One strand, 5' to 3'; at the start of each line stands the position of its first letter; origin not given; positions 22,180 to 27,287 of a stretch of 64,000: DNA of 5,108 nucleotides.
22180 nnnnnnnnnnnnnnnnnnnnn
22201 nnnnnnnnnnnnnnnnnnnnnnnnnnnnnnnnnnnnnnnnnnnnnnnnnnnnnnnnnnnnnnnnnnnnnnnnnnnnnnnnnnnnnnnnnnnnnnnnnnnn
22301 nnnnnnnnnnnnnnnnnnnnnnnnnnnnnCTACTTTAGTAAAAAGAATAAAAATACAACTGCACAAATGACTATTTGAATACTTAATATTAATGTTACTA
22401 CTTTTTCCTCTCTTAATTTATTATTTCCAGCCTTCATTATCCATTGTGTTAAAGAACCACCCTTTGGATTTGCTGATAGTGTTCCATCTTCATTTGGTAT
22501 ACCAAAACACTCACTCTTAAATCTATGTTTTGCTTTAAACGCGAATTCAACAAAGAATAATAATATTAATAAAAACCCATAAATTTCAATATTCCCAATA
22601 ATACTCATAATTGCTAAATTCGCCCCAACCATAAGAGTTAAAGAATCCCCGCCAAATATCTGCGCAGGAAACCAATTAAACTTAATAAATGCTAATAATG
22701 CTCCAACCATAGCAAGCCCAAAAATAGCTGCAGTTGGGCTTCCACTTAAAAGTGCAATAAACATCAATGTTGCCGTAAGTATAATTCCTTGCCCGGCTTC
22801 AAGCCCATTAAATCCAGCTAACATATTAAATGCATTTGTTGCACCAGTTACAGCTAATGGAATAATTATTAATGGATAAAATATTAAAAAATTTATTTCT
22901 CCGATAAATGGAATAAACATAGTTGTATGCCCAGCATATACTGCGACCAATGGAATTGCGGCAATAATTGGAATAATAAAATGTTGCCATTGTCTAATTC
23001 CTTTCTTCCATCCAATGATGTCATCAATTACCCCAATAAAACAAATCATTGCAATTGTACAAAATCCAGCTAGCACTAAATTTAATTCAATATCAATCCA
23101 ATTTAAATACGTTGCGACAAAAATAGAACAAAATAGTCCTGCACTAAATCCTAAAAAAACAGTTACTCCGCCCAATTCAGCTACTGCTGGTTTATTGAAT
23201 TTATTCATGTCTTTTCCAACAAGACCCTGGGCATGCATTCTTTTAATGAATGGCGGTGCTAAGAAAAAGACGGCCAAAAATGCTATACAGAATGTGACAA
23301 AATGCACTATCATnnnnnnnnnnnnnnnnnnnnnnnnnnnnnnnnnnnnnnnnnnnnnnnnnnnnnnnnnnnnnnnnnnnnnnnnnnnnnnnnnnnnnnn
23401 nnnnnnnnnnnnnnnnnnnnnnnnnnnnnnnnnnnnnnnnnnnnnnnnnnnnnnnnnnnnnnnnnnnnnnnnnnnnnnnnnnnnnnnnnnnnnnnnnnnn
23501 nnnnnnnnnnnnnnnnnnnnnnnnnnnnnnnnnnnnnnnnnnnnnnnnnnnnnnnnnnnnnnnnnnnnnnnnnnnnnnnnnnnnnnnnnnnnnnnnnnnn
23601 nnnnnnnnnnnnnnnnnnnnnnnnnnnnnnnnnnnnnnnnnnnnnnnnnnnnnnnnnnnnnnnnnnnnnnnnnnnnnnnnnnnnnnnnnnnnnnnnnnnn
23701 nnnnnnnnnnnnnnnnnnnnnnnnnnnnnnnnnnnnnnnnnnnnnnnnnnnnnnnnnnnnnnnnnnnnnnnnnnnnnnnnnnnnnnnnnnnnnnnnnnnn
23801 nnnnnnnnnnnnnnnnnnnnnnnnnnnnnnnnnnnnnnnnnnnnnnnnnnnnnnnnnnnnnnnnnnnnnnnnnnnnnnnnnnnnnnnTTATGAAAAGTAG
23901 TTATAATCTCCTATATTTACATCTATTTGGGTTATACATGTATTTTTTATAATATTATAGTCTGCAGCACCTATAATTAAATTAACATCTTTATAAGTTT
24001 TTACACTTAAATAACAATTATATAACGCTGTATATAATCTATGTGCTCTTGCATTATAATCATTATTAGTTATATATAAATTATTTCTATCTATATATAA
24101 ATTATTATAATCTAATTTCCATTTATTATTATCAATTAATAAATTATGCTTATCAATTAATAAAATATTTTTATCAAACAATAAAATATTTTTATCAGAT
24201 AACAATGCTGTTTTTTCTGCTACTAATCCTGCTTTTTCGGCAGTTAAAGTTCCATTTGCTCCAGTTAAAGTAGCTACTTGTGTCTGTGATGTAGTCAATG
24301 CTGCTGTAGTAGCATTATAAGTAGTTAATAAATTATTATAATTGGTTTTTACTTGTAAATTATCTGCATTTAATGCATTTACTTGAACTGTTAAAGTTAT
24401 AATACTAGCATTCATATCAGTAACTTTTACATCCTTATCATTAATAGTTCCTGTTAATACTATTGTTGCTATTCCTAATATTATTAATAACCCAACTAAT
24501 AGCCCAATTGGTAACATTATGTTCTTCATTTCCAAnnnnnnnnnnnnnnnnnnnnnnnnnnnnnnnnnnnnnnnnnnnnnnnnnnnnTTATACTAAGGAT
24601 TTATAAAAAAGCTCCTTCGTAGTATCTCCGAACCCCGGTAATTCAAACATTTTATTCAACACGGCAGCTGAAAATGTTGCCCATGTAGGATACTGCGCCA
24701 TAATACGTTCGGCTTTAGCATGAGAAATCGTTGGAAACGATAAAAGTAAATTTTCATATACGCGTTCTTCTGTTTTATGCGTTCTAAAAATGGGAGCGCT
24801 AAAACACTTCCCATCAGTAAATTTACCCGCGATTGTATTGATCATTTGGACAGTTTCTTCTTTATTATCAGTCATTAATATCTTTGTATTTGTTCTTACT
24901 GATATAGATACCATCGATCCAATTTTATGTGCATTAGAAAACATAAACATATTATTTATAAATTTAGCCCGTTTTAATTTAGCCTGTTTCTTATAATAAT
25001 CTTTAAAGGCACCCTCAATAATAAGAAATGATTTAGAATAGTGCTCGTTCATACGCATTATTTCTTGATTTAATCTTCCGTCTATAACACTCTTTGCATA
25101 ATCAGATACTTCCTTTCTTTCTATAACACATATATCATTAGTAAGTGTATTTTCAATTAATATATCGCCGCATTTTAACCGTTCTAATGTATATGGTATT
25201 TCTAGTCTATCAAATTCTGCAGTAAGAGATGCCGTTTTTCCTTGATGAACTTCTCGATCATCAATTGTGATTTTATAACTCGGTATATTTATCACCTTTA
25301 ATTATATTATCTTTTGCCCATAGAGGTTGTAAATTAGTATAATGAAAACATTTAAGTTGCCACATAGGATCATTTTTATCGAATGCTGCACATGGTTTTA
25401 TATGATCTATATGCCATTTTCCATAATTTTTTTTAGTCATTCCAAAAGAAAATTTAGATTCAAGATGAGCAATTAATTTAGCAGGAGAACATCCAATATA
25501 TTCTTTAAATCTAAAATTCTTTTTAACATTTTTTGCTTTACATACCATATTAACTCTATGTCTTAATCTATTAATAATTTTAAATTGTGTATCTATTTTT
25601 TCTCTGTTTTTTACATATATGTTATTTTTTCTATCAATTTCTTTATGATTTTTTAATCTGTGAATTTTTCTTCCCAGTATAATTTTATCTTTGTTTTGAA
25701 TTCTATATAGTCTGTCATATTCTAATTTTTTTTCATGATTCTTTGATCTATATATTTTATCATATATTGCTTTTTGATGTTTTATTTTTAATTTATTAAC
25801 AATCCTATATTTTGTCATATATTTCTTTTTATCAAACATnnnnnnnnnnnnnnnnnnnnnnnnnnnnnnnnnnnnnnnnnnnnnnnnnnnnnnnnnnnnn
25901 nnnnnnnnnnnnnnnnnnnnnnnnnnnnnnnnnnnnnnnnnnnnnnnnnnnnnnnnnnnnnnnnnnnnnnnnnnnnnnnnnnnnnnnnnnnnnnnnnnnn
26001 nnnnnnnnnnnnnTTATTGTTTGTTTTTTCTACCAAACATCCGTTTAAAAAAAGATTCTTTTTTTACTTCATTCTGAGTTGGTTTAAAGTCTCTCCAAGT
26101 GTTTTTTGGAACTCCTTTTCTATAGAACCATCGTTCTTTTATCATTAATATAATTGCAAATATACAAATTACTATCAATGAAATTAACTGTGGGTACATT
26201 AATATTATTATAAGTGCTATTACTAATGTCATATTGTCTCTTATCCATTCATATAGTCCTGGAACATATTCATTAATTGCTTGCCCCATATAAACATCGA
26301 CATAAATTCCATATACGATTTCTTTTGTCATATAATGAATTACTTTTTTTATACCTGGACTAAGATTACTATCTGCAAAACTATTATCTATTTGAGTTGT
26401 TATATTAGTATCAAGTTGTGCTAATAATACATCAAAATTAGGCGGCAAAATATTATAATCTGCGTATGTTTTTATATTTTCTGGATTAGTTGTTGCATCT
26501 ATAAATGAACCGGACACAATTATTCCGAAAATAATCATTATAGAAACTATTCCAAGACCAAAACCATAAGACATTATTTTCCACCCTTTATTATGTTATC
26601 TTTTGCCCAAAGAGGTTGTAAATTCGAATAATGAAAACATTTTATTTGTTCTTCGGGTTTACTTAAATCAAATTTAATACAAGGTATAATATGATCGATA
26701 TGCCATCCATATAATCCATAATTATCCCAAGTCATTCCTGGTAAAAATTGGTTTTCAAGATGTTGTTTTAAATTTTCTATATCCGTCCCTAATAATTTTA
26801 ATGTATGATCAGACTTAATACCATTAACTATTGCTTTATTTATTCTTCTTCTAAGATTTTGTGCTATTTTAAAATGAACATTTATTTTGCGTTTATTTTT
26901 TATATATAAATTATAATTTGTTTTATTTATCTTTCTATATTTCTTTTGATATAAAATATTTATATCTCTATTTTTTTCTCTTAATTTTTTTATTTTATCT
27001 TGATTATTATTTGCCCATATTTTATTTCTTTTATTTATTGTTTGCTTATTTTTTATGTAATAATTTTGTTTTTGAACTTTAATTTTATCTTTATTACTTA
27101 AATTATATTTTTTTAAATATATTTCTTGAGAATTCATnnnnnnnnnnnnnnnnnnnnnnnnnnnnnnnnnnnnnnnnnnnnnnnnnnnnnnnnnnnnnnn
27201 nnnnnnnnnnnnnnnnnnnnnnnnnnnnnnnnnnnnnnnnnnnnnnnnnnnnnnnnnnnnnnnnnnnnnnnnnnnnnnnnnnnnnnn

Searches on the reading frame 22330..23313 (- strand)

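Call 5: search_protein_families(library=pfam, proteins=[window:22330-23313:-], max_evalue=0.01)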
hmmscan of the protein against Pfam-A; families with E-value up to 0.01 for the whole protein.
window:22330-23313:- (327 aa): 1 family
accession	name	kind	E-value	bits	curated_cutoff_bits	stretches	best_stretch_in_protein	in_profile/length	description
PF00953.26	Glycos_transf_4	-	1.1e-32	113.6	27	1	82-240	3-159/160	Glycosyl transferase family 4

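Call 6: search_protein_families(library=phrogs, proteins=[window:22330-23313:-], max_evalue=0.001)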
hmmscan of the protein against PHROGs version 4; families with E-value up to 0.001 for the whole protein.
window:22330-23313:- (327 aa): 0 families

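Call 22: search_protein_families(library=ncbifam, proteins=[window:22330-23313:-], max_evalue=0.001)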
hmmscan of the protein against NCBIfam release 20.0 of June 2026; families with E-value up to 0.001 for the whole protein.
window:22330-23313:- (327 aa): 3 families
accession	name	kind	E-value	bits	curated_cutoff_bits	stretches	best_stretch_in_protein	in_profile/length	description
TIGR00445.1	mraY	equivalog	3.5e-14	53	192.05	1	34-256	23-261/321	phospho-N-acetylmuramoyl-pentapeptide-transferase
NF053644.1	MraY_archaea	equivalog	5.6e-11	42.3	450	1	122-251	159-286/340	pseudomurein biosynthesis MraY family phospho-N-acetylmuramoyl-pentapeptide-transferase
TIGR02380.1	ECA_wecA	exception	1.9e-08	33.9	326.05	1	5-231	5-220/346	UDP-N-acetylglucosamine--undecaprenyl-phosphate N-acetylglucosaminephosphotransferase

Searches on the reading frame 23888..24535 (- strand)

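Call 7: search_protein_families(library=pfam, proteins=[window:23888-24535:-], max_evalue=0.001)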
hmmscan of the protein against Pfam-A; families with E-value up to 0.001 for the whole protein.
window:23888-24535:- (215 aa): 0 families

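Call 75: search_protein_families(library=phrogs, proteins=[window:23888-24535:-], max_evalue=1)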
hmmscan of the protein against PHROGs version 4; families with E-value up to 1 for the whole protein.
window:23888-24535:- (215 aa): 5 families
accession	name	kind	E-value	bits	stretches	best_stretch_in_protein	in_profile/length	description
phrog_739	-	lysis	0.00034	21.8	1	5-106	5-103/122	Rz-like spanin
phrog_34353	-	unknown function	0.15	13.1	1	14-40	8-35/66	-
phrog_37797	-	unknown function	0.21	11.5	1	41-115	225-296/398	-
phrog_13113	-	unknown function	0.58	11.6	0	74-132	58-116/134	-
phrog_10610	-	unknown function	0.8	11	0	62-114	12-65/68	-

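Call 76: search_protein_families(library=pfam, proteins=[window:23888-24535:-], max_evalue=1)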
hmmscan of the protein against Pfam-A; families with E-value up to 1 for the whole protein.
window:23888-24535:- (215 aa): 2 families
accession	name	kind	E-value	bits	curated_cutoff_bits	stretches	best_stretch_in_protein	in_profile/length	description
PF04977.20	DivIC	-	0.096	12.9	28.9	0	25-69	6-50/80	Septum formation initiator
PF07666.16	MpPF26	-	0.93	10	37.2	0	13-33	14-35/75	M penetrans paralogue family 26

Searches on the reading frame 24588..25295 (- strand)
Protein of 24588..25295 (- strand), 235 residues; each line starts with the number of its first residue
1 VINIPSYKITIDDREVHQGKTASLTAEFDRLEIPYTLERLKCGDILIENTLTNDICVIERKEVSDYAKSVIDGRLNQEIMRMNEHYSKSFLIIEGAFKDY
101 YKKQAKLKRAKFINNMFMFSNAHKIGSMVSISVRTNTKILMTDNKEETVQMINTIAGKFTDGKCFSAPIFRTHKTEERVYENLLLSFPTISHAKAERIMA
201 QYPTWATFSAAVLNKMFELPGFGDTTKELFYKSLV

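Call 7: search_protein_families(library=pfam, proteins=[window:24588-25295:-], max_evalue=0.001)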
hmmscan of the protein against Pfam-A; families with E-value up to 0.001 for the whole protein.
window:24588-25295:- (235 aa): 1 family
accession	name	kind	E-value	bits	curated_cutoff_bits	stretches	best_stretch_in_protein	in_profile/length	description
PF02732.21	ERCC4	-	2.5e-22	79.7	24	1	11-153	1-138/140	ERCC4 domain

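Call 22: search_protein_families(library=ncbifam, proteins=[window:24588-25295:-], max_evalue=0.001)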
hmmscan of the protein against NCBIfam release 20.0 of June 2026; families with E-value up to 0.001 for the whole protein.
window:24588-25295:- (235 aa): 3 families
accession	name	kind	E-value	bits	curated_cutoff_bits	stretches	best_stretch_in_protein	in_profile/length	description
NF010337.0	PRK13766.1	equivalog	6.3e-23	80.8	610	1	7-226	571-767/781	Hef nuclease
NF040956.1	Arch_Xpf_endonucase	equivalog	1.8e-16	60.4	300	1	9-211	4-187/222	3'-flap repair endonuclease Xpf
TIGR00596.1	rad1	subfamily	3.7e-08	32.2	806.65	1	40-113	615-683/813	DNA repair protein, RAD1 family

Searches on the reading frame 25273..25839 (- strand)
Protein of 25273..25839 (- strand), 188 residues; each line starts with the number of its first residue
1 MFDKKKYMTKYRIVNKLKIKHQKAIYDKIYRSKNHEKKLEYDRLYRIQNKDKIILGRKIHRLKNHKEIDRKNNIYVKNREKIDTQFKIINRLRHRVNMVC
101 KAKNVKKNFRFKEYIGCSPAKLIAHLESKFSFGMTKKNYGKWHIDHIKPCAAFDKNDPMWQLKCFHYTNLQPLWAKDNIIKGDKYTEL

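Call 7: search_protein_families(library=pfam, proteins=[window:25273-25839:-], max_evalue=0.001)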
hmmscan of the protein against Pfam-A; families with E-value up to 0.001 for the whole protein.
window:25273-25839:- (188 aa): 0 families

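Call 75: search_protein_families(library=phrogs, proteins=[window:25273-25839:-], max_evalue=1)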
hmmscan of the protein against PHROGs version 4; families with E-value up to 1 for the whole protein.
window:25273-25839:- (188 aa): 6 families
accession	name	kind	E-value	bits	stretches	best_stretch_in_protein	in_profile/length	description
phrog_1035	-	DNA, RNA and nucleotide metabolism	1.8e-10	42.2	1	20-187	93-216/271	endonuclease VII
phrog_28061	-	unknown function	8.7e-07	30.4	1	133-184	5-56/62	-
phrog_17714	-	unknown function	0.045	15.1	1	39-111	16-88/129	-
phrog_36724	-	unknown function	0.14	13.4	1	22-70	7-56/88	-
phrog_14214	-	unknown function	0.59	11.4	1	18-52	5-39/58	-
phrog_8660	-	DNA, RNA and nucleotide metabolism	0.75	10.9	1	32-123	56-140/196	HNH endonuclease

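Call 76: search_protein_families(library=pfam, proteins=[window:25273-25839:-], max_evalue=1)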
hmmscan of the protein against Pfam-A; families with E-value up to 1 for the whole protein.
window:25273-25839:- (188 aa): 1 family
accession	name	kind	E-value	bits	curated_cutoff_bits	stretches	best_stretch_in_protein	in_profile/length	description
PF16541.10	AltA1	-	0.047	14.9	27.5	1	85-140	19-72/110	Alternaria alternata allergen 1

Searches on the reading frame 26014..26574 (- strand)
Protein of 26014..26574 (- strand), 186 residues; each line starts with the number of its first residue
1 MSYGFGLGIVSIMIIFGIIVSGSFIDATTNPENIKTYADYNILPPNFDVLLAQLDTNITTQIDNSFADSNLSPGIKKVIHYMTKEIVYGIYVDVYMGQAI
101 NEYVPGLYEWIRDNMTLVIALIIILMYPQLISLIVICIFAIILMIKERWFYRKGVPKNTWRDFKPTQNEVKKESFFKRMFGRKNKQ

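Call 7: search_protein_families(library=pfam, proteins=[window:26014-26574:-], max_evalue=0.001)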
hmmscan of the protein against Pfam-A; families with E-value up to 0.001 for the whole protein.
window:26014-26574:- (186 aa): 0 families

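Call 75: search_protein_families(library=phrogs, proteins=[window:26014-26574:-], max_evalue=1)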
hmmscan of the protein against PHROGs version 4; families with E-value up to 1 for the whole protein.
window:26014-26574:- (186 aa): 3 families
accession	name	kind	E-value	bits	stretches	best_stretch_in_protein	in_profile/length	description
phrog_28614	-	unknown function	0.016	16.6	1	116-159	10-54/69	-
phrog_23120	-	unknown function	0.051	15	1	120-158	57-95/102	-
phrog_13363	-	unknown function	0.16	12.1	1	113-186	35-103/318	-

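Call 76: search_protein_families(library=pfam, proteins=[window:26014-26574:-], max_evalue=1)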
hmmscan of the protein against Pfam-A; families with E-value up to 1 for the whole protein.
window:26014-26574:- (186 aa): 3 families
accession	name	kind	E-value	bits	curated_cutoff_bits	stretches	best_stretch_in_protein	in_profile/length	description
PF05992.17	SbmA_BacA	-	0.034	14.1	24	1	83-154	12-83/315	SbmA/BacA-like family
PF17410.7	Stevor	-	0.037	14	25.4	1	87-161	196-266/275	Subtelomeric Variable Open Reading frame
PF00335.26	Tetraspanin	-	0.11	12.6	32.1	1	106-139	189-222/225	Tetraspanin family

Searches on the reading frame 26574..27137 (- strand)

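Call 7: search_protein_families(library=pfam, proteins=[window:26574-27137:-], max_evalue=0.001)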
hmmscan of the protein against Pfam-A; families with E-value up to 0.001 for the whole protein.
window:26574-27137:- (187 aa): 0 families

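Call 75: search_protein_families(library=phrogs, proteins=[window:26574-27137:-], max_evalue=1)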
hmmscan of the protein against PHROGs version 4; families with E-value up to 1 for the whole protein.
window:26574-27137:- (187 aa): 4 families
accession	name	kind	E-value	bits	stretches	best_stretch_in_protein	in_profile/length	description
phrog_1035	-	DNA, RNA and nucleotide metabolism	4.1e-09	37.7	1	22-187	84-213/271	endonuclease VII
phrog_28061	-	unknown function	0.0001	23.7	1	135-185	6-54/62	-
phrog_15853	-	unknown function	0.017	16.2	1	68-152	10-95/113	-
phrog_21551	-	unknown function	0.12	13.5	0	103-140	52-89/110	-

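Call 76: search_protein_families(library=pfam, proteins=[window:26574-27137:-], max_evalue=1)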
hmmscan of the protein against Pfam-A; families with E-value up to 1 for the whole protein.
window:26574-27137:- (187 aa): 0 families
